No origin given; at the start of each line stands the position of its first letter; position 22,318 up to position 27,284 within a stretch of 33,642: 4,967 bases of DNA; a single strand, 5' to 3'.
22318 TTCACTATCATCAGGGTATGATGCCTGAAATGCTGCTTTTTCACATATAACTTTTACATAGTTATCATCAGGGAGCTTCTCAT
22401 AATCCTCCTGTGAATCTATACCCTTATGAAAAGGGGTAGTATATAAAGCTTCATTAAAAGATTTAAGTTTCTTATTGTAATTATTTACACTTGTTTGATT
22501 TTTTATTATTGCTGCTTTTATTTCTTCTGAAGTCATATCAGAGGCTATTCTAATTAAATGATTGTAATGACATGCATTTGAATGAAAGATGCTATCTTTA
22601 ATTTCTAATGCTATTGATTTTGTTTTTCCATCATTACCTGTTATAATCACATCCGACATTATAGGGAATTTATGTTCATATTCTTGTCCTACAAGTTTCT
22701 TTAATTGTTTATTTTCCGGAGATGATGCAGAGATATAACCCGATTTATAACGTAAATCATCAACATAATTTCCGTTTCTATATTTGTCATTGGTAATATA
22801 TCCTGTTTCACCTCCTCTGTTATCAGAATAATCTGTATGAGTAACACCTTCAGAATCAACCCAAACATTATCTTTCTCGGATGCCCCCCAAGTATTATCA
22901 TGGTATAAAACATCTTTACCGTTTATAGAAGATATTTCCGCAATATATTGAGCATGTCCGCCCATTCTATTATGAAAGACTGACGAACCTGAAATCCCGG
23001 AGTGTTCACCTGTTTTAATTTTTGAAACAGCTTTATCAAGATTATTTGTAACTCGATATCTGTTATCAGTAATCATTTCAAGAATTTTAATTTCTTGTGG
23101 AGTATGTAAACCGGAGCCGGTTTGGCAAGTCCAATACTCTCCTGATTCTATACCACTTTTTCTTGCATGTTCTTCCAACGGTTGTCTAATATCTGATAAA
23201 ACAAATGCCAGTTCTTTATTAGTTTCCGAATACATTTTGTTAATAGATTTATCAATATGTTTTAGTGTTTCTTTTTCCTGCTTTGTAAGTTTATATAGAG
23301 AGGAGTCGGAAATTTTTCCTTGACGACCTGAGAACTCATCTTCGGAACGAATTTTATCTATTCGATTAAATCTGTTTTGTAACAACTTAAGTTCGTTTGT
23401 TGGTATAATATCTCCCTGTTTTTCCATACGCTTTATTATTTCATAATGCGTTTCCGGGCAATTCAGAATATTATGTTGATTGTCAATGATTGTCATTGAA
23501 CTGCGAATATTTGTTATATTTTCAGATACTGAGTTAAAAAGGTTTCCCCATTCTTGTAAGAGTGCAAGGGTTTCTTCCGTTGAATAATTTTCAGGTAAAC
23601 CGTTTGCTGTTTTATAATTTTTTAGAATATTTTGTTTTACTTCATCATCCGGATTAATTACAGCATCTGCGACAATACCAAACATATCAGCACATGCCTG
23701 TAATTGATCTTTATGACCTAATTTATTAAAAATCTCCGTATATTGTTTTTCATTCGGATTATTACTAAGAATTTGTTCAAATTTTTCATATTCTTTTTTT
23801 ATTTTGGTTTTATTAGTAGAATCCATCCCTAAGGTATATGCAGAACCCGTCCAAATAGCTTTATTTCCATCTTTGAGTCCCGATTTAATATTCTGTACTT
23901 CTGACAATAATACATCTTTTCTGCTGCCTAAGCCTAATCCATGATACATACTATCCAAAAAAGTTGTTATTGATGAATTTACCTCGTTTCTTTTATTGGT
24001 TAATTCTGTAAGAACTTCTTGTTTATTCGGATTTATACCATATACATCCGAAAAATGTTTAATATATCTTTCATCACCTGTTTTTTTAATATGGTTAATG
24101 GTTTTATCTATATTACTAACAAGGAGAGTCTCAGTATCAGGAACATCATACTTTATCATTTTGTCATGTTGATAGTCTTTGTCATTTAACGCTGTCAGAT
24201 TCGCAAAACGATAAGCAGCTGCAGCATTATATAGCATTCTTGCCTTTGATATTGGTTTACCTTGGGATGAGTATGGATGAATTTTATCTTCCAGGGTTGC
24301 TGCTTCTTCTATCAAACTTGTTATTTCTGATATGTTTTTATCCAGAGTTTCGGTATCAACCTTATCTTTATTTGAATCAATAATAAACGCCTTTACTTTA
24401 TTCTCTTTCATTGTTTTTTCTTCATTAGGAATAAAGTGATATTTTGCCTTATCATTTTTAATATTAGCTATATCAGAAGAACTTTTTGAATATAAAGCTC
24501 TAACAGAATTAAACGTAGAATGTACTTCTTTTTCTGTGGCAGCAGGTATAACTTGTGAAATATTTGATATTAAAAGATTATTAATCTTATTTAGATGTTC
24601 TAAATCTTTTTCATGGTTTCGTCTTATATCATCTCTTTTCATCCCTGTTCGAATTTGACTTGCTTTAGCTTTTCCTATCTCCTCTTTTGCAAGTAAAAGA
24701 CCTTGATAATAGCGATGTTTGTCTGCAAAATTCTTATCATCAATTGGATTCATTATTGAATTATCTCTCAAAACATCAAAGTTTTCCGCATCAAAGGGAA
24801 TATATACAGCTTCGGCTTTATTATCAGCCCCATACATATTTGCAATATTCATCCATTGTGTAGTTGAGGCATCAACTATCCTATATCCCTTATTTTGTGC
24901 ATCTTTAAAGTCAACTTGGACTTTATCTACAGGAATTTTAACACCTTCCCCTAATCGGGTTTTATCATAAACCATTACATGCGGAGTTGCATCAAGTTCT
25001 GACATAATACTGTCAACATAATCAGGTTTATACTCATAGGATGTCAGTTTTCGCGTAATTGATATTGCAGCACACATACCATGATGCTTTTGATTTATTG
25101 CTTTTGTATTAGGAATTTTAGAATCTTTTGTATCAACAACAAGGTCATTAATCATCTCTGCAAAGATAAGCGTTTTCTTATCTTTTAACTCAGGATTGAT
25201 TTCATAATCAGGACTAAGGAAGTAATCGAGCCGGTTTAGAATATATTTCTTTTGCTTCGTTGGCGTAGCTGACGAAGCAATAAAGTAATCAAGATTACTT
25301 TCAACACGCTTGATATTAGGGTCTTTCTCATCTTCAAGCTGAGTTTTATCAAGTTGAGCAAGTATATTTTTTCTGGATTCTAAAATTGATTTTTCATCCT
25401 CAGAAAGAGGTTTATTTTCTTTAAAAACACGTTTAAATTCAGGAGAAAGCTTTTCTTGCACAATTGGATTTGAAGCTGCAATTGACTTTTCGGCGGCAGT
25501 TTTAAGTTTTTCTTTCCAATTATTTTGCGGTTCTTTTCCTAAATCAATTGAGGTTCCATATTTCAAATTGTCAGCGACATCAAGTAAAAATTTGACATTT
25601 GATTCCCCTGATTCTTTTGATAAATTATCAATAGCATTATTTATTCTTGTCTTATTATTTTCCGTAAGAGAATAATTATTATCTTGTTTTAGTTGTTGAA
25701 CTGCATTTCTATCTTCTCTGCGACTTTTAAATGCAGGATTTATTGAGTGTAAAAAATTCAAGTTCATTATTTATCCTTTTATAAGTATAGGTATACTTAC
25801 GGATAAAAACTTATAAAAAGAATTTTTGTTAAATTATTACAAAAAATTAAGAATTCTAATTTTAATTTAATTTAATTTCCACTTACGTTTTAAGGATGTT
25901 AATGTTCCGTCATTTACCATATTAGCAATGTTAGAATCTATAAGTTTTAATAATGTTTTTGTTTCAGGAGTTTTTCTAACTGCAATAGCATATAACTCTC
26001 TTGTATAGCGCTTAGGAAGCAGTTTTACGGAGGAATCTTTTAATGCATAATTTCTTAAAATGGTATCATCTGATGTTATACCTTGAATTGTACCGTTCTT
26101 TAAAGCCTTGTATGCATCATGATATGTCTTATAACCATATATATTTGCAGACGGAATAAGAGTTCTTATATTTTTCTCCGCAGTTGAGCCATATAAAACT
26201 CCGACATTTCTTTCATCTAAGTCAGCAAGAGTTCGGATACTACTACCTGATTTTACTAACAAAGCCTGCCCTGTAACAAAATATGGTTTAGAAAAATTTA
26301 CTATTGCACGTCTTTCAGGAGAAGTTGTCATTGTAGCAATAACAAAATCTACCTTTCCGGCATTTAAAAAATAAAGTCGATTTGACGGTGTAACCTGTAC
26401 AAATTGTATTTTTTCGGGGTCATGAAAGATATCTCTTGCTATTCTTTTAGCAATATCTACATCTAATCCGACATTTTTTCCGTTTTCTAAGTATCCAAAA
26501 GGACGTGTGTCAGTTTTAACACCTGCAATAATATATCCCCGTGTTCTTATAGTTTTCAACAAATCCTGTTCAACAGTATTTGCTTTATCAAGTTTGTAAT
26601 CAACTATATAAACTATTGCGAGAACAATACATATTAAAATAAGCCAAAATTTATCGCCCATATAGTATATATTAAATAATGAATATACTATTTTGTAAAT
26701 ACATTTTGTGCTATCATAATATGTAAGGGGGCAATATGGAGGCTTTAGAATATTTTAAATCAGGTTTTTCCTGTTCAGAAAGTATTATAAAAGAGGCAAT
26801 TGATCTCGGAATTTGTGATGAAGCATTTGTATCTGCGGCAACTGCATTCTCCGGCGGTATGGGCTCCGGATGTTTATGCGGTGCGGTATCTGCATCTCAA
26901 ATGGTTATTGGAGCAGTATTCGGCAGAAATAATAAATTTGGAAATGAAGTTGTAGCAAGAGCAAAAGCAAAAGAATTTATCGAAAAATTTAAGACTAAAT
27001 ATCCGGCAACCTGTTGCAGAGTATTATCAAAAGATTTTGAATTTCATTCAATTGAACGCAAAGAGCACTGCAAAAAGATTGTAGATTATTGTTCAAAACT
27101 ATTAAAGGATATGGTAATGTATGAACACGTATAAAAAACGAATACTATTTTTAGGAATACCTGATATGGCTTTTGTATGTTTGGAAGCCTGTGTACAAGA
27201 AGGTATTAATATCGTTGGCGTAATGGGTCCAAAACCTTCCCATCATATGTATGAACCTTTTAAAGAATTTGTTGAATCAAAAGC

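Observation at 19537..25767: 2076-aa protein with an apparent split papain-type catalytic centre (Q-x5-C, then H, then N-T-W-G about 700 residues later)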

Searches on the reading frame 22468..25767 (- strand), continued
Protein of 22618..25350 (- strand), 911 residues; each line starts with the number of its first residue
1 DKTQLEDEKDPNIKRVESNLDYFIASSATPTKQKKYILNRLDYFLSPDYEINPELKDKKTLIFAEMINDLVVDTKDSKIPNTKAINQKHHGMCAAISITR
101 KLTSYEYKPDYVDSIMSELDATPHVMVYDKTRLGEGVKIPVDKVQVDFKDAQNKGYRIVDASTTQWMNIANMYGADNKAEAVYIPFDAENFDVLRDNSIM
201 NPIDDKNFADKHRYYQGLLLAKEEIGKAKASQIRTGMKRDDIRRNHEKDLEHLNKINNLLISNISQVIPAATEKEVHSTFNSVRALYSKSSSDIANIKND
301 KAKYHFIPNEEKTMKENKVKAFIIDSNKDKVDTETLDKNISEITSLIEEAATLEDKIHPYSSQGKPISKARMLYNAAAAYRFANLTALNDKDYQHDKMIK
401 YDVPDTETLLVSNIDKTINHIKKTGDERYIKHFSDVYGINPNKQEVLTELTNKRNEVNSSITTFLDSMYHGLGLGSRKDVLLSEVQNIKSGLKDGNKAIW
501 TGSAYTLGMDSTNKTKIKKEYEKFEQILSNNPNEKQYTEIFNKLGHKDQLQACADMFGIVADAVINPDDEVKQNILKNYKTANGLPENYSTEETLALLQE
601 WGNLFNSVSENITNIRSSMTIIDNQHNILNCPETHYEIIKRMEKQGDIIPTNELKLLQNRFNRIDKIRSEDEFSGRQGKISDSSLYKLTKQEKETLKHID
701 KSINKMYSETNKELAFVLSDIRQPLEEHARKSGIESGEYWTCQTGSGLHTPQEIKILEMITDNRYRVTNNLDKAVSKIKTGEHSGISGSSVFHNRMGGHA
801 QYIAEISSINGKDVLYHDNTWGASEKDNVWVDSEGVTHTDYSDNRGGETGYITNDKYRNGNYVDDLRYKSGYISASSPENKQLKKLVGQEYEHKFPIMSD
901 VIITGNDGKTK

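Call 83: list_cluster_members(proteins=[P0196, P0208, P0210, P0216, P0217, P0218, P0222, P0229, P0231, P0236])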
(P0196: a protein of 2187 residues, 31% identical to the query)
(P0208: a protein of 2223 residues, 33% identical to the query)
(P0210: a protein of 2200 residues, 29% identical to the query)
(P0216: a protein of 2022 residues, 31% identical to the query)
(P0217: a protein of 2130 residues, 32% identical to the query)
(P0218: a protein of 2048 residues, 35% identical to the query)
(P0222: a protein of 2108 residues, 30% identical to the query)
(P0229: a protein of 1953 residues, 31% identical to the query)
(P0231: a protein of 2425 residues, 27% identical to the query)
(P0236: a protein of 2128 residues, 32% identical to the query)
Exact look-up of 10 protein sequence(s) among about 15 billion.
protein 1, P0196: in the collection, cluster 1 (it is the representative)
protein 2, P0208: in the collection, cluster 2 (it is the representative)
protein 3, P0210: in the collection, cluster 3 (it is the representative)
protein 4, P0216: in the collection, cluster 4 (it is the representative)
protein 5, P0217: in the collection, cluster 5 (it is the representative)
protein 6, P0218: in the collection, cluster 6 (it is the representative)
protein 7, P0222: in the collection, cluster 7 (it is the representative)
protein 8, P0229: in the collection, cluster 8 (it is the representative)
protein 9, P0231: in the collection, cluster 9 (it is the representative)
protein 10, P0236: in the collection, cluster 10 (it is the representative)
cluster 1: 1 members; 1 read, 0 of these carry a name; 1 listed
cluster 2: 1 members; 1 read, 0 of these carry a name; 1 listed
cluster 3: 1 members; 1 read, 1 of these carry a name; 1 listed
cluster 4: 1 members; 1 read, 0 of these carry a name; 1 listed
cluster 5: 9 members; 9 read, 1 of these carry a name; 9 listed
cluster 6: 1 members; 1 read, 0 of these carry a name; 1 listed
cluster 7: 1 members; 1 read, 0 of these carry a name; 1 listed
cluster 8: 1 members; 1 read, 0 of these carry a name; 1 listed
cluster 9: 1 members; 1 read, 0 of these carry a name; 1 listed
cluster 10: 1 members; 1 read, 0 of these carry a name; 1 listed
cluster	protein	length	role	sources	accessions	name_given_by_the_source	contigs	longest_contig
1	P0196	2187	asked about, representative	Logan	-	-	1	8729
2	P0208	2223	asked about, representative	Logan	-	-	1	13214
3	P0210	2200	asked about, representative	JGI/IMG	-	hypothetical protein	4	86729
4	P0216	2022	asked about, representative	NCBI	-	-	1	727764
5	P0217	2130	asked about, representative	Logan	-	-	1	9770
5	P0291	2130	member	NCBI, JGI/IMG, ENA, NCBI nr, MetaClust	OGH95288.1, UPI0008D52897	MAG: hypothetical protein A2039_00790 [Candidatus Melainabacteria bacterium GWA2_34_9] | status=active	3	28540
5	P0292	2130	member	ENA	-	-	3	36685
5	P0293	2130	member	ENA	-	-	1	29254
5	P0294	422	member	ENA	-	-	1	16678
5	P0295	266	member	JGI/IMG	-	-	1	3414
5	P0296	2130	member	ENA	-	-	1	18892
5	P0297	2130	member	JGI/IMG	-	-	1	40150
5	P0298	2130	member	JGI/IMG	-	-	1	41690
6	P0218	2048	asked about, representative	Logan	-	-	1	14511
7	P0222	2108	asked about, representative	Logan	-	-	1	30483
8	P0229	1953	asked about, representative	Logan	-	-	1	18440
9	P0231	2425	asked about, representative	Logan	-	-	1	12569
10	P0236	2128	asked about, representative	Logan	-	-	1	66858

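Call 86: fold_search(model_id=the predicted structure, library=viral)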
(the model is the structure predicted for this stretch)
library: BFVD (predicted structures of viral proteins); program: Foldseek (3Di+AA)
matches with E <= 10: 334; with E <= 0.001: 0
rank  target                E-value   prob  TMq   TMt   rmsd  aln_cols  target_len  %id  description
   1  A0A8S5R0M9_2          1.4e-02  0.41  0.09  0.11  44.5       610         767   14  Chromosome segregation ATPase [Siphoviridae sp. ctyvQ1]
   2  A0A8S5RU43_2          2.3e-02  0.23  0.07  0.06  27.0       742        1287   10  (no name in the UniProt tables at hand)
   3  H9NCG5                5.8e-02  0.06  0.06  0.05  57.3      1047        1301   12  (no name in the UniProt tables at hand)
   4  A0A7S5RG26            9.9e-02  0.08  0.04  0.06  56.8       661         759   12  (no name in the UniProt tables at hand)
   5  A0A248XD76            1.1e-01  0.21  0.08  0.07  33.3       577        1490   10  Putative tail tape measure protein [Klebsiella phage YMC16/01/N133_KPN_BP]
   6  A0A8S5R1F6            1.2e-01  0.10  0.06  0.07  34.9       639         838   11  Minor tail protein [Myoviridae sp. cteBs22]
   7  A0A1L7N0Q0            1.4e-01  0.10  0.06  0.08  55.5       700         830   11  Putative SbcC-ATPase [Ralstonia phage RP12]
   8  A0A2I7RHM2            1.4e-01  0.09  0.06  0.07  29.0       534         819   13  (no name in the UniProt tables at hand)
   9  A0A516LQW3            1.5e-01  0.06  0.06  0.07  55.3      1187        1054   10  (no name in the UniProt tables at hand)
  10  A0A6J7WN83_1          1.6e-01  0.08  0.06  0.07  44.5       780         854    9  Phage tail tape measure protein [uncultured Caudovirales phage]
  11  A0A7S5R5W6            1.8e-01  0.07  0.04  0.05  37.0       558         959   11  (no name in the UniProt tables at hand)
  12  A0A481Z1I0            1.8e-01  0.07  0.06  0.06  43.4       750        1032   10  Uncharacterized protein [Mimivirus LCMiAC02]
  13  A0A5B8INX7            1.9e-01  0.04  0.05  0.07  59.5       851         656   12  Uncharacterized protein [Mimiviridae sp. ChoanoV1]
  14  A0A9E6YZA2            1.9e-01  0.08  0.06  0.05  56.5       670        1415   11  (no name in the UniProt tables at hand)
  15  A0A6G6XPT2            2.0e-01  0.03  0.05  0.04  52.7       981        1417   11  (no name in the UniProt tables at hand)
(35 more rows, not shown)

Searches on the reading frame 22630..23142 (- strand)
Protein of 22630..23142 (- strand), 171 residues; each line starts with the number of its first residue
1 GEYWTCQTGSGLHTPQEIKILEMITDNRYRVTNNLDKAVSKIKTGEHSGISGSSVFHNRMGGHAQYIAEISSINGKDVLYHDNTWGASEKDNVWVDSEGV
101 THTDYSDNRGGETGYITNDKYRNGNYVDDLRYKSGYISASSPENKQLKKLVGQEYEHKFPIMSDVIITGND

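Call 47: predict_structure(alignment_id=A7)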
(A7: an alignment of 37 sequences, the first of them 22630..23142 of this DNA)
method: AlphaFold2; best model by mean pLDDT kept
length: 171 residues; sequences in the alignment: 37
mean_pLDDT: 83.9   pTM: 0.78
mean pLDDT of the five models: 83.9, 83.6, 83.3, 81.5, 81.4
residues with pLDDT >= 90: 65; 70-90: 91; 50-70: 8; < 50: 7
segments of 3 or more residues with pLDDT < 50: 1-7
pLDDT, mean of each block of 10 residues (from residue 1): 46 73 90 92 89 86 90 95 80 92 82 87 92 84 79 82 89 62
secondary structure, 60 per line:
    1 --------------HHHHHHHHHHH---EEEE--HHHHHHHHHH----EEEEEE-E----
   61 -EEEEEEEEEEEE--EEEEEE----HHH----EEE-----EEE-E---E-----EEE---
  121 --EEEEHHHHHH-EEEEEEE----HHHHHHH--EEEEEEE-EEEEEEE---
elements in order: H15-25 E29-32 H35-44 E49-54 E62-73 E76-81 E93-95 E101-103 E115-117 E123-126 H127-132 E134-140 H145-151 E154-160 E162-168
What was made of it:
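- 22630..23142 (-): Residues 876-1046: C-lobe (papain R-domain-like beta-sheet domain) with His938, Asp957-Asn958-x-Trp960-Gly961 and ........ (985-992). Separate AF2 model with pLDDT 83.9 (call 47).
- On Clan CA (papain-fold) cysteine peptidases: The same strands appear in the C-lobe-only model (call 47).
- The C-lobe-only model (pLDDT 83.9, call 47) gives a Foldseek PDB top 50 dominated by staphopain (best E 0.033, probability 0.87), cathepsins B/S/K/X, calpain, plant papain-like enzymes, Der p 1 and phytochelatin synthase.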

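Call 49: fold_search(model_id=the predicted structure, library=pdb)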
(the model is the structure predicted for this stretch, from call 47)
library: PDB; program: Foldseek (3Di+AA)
matches with E <= 10: 404; with E <= 0.001: 0
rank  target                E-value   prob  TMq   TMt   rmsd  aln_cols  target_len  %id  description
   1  1y4h_A                3.3e-02  0.87  0.33  0.33   7.9       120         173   17  Wild type staphopain-staphostatin complex (released 2005-01-18)
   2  8oig_A                9.9e-02  0.80  0.33  0.32   8.3       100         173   22  Crystal Structure of Staphopain C from Staphylococcus aureus (released 2023-06-21)
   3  1pxv_A                1.1e-01  0.69  0.33  0.31   7.3       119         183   15  The staphostatin-staphopain complex: a forward binding inhibitor in complex with its target cysteine protease (released 2003-10-21)
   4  1sp4_B                1.1e-01  0.44  0.25  0.22   7.4       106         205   19  Crystal structure of NS-134 in complex with bovine cathepsin B: a two headed epoxysuccinyl inhibitor extends along the (released 2004-05-04)
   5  1qdq                  1.1e-01  0.44  0.25  0.18   7.4       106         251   19  X-RAY CRYSTAL STRUCTURE OF BOVINE CATHEPSIN B-CA074 COMPLEX (released 2000-07-10)
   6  3cbk_A                1.2e-01  0.35  0.25  0.18  10.0       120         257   17  chagasin-cathepsin B (released 2008-05-27)
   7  1qxp_A                1.4e-01  0.44  0.35  0.10  10.6       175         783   14  Crystal Structure of a mu-like calpain (released 2004-02-03)
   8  3ai8_A                1.5e-01  0.41  0.26  0.18   7.1       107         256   19  Cathepsin B in complex with the nitroxoline (released 2011-05-18)
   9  1x9y_A                1.9e-01  0.63  0.35  0.19   6.8       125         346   11  The prostaphopain B structure (released 2004-11-23)
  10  9jdd_A                2.4e-01  0.30  0.26  0.24   7.6       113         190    9  Crystal structure of the type VI secretion system effector-immunity complex BtaeB CTD-BtaiB from Bacteroides fragilis (released 2025-09-03)
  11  5qcd                  2.5e-01  0.60  0.26  0.20   5.3        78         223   17  Crystal structure of human Cathepsin-S with bound ligand (released 2017-12-20)
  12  4mzs_A                2.7e-01  0.80  0.27  0.22   5.4        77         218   18  Mouse cathepsin s with covalent ligand (3S,4S)-1-[(2-CHLOROPHENYL)SULFONYL]-N-[(2E)-2-IMINOETHYL]-4-(MORPHOLIN-4-YLCAR (released 2014-08-20)
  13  8jcs_A                2.7e-01  0.51  0.33  0.27  10.4       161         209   17  Crystal structure of Procerain-B from Calotropis gigantea (released 2024-05-22)
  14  6sqx_A                2.8e-01  0.13  0.24  0.12  12.8       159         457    6  Insights into a novel NlpC/P60 Endopeptidase from Photobacterium damselae subsp. piscicida (released 2020-09-30)
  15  1huc_B                3.0e-01  0.28  0.25  0.21   7.4       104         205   18  THE REFINED 2.15 ANGSTROMS X-RAY CRYSTAL STRUCTURE OF HUMAN LIVER CATHEPSIN B: THE STRUCTURAL BASIS FOR ITS SPECIFICIT (released 1995-01-26)
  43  6sqx_B                6.8e-01  0.12  0.26  0.12  12.8       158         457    6  Insights into a novel NlpC/P60 Endopeptidase from Photobacterium damselae subsp. piscicida (released 2020-09-30)
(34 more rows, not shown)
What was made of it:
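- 22630..23142 (-): In the Foldseek PDB top 50, 41 are clan-CA peptidases or phytochelatin synthase and 5 more are NlpC/P60-like or type VI amidase-type effector entries (call 49).
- Closest known: Staphopains. Same: Best structural match of the C-lobe: 1y4h_A with E 0.033, probability 0.87 and 120 aligned columns; also 8oig, 1pxv and 1x9y (call 49).
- Closest known: Papain/cathepsin family. Same: Most Foldseek hits of the C-lobe are C1A enzymes (call 49).
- Closest known: Calpain protease core. Same: 1qxp_A is among the Foldseek hits (E 0.14, call 49).
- Five more of the 50 are NlpC/P60 or type VI secretion effector entries (call 49). The Foldseek list also contains NlpC/P60, type VI amidase effectors and phytochelatin synthase (call 49). 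The best-ranked structures are peptidases: staphopain, cathepsins and calpain (call 49).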

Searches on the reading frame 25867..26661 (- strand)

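Call 7: search_protein_families(library=pfam, proteins=[window:25867-26661:-], max_evalue=0.001)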
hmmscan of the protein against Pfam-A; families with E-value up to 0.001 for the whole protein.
window:25867-26661:- (264 aa): 2 families
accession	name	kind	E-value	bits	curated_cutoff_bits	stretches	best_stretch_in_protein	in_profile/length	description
PF00497.25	SBP_bac_3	-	3e-31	108.4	26.4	1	44-261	1-129/132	Bacterial extracellular solute-binding proteins, family 3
PF10613.14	Lig_chan-Glu_bd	-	0.00025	21.6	30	1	101-138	76-113/115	Ligated ion channel L-glutamate- and glycine-binding site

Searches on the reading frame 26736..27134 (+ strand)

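Call 7: search_protein_families(library=pfam, proteins=[window:26736-27134:+], max_evalue=0.001)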
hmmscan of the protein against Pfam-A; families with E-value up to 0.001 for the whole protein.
window:26736-27134:+ (132 aa): 1 family
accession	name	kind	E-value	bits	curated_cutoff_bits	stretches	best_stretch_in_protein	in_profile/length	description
PF09719.15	C_GCAxxG_C_C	-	1.7e-22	80.2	27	1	11-125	1-117/118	Putative redox-active protein (C_GCAxxG_C_C)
